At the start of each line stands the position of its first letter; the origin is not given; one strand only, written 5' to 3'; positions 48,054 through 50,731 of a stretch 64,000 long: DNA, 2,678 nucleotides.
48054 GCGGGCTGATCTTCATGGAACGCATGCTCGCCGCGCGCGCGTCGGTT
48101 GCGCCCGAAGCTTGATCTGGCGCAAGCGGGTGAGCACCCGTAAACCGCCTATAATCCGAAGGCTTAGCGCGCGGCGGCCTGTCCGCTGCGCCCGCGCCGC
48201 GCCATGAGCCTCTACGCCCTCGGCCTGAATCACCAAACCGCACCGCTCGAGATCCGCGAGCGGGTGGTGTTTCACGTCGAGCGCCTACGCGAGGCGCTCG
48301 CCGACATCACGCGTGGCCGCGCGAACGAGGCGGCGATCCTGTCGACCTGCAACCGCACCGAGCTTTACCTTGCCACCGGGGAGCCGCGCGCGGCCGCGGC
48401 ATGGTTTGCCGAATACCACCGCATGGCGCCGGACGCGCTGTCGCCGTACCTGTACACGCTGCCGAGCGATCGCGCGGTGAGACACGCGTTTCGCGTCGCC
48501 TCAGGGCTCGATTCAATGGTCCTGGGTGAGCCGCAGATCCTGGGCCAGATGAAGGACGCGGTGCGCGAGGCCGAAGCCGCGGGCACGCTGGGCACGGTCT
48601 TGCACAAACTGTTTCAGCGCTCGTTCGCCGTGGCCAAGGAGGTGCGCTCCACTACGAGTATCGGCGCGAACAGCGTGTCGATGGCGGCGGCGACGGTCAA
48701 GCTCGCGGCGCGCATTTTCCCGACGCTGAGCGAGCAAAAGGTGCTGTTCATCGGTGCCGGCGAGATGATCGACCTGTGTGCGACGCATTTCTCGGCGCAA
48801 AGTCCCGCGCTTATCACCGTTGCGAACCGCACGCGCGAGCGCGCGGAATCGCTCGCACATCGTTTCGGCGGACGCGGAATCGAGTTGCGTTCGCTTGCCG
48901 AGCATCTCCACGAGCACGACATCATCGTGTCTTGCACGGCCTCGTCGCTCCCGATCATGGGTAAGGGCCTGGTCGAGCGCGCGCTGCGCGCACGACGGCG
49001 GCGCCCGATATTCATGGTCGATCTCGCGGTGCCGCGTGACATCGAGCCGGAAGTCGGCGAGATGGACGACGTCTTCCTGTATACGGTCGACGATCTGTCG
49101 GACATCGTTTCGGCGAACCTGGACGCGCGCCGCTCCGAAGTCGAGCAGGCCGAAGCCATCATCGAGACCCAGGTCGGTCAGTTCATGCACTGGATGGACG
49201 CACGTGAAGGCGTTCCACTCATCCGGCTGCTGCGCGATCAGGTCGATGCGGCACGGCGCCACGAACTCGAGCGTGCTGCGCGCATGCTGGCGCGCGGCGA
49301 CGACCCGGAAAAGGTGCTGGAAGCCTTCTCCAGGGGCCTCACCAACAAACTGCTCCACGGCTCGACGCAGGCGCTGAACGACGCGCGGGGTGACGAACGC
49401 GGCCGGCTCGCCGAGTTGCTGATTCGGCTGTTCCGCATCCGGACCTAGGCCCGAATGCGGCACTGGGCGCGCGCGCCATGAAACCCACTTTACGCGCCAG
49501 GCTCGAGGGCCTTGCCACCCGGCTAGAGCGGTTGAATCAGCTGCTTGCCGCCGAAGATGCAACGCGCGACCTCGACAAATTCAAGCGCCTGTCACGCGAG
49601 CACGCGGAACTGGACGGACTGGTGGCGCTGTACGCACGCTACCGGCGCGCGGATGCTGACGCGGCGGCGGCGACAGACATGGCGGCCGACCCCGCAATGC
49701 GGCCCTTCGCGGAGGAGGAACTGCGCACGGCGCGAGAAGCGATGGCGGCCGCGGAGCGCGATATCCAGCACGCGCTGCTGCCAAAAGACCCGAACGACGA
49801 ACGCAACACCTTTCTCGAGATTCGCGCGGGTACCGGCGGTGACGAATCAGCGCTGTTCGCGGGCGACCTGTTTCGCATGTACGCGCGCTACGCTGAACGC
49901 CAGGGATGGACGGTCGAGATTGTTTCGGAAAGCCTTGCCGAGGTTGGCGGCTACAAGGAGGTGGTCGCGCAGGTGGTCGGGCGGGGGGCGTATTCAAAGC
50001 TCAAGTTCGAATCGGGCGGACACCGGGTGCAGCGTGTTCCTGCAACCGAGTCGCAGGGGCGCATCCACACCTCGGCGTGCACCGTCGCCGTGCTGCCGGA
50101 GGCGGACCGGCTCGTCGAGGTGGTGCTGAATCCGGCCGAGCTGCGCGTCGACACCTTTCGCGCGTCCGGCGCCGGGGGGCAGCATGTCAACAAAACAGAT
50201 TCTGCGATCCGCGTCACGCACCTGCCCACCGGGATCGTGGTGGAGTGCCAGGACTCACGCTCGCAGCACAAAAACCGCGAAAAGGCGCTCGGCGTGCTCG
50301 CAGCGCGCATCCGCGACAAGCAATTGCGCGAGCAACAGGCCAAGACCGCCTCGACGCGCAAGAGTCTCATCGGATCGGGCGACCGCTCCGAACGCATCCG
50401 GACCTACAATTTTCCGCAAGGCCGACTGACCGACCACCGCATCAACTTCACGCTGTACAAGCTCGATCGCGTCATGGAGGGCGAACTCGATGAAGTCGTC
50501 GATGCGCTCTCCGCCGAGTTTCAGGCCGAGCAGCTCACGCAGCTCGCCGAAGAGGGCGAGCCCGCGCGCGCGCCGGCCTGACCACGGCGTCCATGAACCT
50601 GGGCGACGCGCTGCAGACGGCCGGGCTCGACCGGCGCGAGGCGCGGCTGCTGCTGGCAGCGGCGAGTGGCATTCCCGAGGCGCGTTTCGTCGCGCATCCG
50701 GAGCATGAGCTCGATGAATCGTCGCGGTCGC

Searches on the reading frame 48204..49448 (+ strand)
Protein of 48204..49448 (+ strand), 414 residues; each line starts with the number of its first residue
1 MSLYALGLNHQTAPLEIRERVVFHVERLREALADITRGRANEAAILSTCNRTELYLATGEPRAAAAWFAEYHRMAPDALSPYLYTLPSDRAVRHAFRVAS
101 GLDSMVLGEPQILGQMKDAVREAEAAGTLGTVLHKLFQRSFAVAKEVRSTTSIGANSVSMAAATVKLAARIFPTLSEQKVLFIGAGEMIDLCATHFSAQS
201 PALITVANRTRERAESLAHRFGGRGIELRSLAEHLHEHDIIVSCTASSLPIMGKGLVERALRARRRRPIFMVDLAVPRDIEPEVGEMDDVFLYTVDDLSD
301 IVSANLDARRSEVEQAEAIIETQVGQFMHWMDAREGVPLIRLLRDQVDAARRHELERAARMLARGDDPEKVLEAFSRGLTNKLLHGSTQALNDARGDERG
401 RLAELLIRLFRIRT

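Call 58: search_protein_families(library=pfam, max_evalue=0.000001, proteins=[window:48204-49448:+])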
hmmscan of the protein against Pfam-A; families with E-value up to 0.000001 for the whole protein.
window:48204-49448:+ (414 aa): 3 families
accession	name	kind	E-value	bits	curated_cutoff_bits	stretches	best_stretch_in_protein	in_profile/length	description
PF05201.20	GlutR_N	-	2.8e-52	176.9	27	1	6-151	1-151/151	Glutamyl-tRNAGlu reductase, N-terminal domain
PF01488.26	Shikimate_DH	-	5.9e-44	149.9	24.3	1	166-301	1-138/138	Shikimate / quinate 5-dehydrogenase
PF00745.25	GlutR_dimer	-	1.6e-26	93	22.9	1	315-411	1-98/99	Glutamyl-tRNAGlu reductase, dimerisation domain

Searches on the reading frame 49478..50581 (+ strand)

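Call 58: search_protein_families(library=pfam, max_evalue=0.000001, proteins=[window:49478-50581:+])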
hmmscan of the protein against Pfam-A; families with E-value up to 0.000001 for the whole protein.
window:49478-50581:+ (367 aa): 2 families
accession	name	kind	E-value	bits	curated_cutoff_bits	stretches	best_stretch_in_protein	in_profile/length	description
PF03462.23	PCRF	-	1.5e-69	234.1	24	1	13-203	2-194/194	PCRF domain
PF00472.26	RF-1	-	5.8e-43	146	35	1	213-321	3-116/116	RF-1 domain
